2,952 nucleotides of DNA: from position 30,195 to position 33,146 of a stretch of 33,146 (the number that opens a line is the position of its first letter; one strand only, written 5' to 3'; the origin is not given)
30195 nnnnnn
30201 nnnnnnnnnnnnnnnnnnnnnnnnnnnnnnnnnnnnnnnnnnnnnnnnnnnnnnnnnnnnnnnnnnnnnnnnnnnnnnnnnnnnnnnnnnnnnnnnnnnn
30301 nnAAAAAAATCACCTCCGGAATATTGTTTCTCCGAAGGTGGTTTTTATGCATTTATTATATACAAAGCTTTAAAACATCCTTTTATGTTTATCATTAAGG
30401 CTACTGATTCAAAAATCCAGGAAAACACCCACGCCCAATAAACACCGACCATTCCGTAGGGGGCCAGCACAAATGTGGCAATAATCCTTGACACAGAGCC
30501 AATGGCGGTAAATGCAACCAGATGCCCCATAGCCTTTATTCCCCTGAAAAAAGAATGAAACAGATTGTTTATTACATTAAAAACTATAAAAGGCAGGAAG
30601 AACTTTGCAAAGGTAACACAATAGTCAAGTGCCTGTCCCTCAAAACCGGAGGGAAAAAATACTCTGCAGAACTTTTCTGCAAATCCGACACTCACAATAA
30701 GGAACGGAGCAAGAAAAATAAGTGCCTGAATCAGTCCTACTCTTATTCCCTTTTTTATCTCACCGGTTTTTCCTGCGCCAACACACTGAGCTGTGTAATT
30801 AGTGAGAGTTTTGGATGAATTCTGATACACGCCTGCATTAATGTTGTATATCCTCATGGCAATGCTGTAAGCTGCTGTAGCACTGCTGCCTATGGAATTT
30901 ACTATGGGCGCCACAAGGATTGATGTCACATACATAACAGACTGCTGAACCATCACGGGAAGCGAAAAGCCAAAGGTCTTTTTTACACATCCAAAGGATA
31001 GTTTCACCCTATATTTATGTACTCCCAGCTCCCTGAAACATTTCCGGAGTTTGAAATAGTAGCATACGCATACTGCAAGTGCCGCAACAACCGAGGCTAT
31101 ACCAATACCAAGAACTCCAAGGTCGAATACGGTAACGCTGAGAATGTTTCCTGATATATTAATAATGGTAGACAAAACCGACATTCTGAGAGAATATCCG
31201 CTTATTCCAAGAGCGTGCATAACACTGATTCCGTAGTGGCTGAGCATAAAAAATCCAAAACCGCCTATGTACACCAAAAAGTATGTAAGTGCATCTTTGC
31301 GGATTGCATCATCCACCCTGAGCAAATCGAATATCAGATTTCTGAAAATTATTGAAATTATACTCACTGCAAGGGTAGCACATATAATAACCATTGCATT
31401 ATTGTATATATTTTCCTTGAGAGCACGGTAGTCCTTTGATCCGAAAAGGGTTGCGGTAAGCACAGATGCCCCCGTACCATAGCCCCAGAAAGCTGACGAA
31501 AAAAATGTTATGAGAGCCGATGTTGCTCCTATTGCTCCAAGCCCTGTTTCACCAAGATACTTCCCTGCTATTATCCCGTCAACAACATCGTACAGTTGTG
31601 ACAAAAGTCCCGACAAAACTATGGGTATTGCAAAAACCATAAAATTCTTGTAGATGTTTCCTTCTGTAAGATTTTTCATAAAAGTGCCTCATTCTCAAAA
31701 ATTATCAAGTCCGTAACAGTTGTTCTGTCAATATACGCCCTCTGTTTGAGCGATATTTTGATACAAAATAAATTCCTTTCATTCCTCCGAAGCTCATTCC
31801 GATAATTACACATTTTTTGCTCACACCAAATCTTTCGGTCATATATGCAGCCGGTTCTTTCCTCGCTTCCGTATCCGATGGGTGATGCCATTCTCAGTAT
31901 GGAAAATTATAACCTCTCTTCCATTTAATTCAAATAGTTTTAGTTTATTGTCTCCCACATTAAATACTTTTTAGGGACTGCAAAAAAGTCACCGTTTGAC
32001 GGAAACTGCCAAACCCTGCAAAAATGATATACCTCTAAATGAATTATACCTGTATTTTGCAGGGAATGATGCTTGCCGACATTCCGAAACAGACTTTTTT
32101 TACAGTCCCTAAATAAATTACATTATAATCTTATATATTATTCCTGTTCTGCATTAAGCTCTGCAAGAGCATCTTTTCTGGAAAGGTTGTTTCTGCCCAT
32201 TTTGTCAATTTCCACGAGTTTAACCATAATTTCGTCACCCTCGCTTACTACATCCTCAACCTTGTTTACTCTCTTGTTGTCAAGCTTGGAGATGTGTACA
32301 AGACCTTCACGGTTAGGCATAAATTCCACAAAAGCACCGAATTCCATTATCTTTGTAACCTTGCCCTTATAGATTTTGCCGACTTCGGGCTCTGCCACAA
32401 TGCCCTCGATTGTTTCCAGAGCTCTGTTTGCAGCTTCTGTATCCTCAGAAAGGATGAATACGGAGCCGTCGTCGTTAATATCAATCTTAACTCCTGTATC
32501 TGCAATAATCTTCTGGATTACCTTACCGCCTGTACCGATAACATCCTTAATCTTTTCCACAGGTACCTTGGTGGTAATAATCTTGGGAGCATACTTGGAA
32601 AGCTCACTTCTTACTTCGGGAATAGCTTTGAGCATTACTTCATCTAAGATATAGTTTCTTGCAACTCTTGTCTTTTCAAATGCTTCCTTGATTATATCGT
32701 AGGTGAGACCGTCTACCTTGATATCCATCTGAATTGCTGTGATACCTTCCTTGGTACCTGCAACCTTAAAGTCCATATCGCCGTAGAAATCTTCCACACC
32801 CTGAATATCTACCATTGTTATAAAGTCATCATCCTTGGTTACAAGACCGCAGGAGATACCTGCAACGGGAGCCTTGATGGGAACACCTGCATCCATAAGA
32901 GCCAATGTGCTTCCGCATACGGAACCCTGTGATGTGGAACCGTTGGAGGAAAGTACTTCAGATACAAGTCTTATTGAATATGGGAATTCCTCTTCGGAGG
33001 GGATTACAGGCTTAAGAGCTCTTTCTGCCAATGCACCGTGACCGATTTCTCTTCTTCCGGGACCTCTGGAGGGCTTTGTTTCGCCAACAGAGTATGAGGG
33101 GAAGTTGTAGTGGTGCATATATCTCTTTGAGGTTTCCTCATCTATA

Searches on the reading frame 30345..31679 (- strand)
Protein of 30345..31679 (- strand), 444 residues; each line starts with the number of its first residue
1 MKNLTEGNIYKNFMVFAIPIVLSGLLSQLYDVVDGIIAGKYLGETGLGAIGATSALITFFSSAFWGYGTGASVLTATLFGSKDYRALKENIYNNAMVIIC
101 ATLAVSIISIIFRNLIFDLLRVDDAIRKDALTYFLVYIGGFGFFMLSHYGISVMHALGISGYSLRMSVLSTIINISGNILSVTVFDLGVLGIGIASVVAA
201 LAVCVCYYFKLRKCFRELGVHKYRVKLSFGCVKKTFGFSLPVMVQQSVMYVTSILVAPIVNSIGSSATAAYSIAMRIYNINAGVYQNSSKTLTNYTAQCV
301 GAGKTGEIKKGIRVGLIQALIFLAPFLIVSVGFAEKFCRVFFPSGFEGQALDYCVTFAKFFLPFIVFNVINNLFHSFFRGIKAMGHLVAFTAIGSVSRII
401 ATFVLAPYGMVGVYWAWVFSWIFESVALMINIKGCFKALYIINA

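Call 7: search_protein_families(library=pfam, proteins=[window:30345-31679:-], max_evalue=0.001)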
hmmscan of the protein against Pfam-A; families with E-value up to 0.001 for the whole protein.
window:30345-31679:- (444 aa): 1 family
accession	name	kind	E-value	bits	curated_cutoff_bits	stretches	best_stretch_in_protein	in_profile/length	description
PF01554.23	MatE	-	4.5e-33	114.7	24.9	2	19-179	1-160/161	MatE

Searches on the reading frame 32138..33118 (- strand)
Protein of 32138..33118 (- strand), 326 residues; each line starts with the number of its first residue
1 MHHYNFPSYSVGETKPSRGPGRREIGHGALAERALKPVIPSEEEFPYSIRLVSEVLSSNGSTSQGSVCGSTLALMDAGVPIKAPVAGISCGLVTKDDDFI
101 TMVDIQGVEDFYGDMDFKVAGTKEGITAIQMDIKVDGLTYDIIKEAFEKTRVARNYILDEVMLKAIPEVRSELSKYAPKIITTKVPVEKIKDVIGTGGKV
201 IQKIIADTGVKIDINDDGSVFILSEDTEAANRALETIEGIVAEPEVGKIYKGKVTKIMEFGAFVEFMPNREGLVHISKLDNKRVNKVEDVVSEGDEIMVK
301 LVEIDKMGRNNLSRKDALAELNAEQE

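Call 7: search_protein_families(library=pfam, proteins=[window:32138-33118:-], max_evalue=0.001)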
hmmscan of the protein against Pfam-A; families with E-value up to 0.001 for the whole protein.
window:32138-33118:- (326 aa): 5 families
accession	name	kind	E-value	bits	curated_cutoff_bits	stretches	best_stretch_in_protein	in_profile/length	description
PF00575.29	S1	-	1.4e-18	67.5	22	1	243-314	1-73/74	S1 RNA binding domain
PF01138.27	RNase_PH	-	2.7e-16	60.6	25.5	1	3-80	53-130/130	3' exoribonuclease family, domain 1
PF00013.35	KH_1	-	2.9e-10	40.2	21.5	1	182-238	3-65/66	KH domain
PF03725.20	RNase_PH_C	-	2.3e-06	27.9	20.8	1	84-149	2-63/67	3' exoribonuclease family, domain 2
PF22675.2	KH-I_KHDC4-BBP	-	0.00049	20.3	30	1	191-232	9-50/76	KHDC4/BBP-like, KH-domain type I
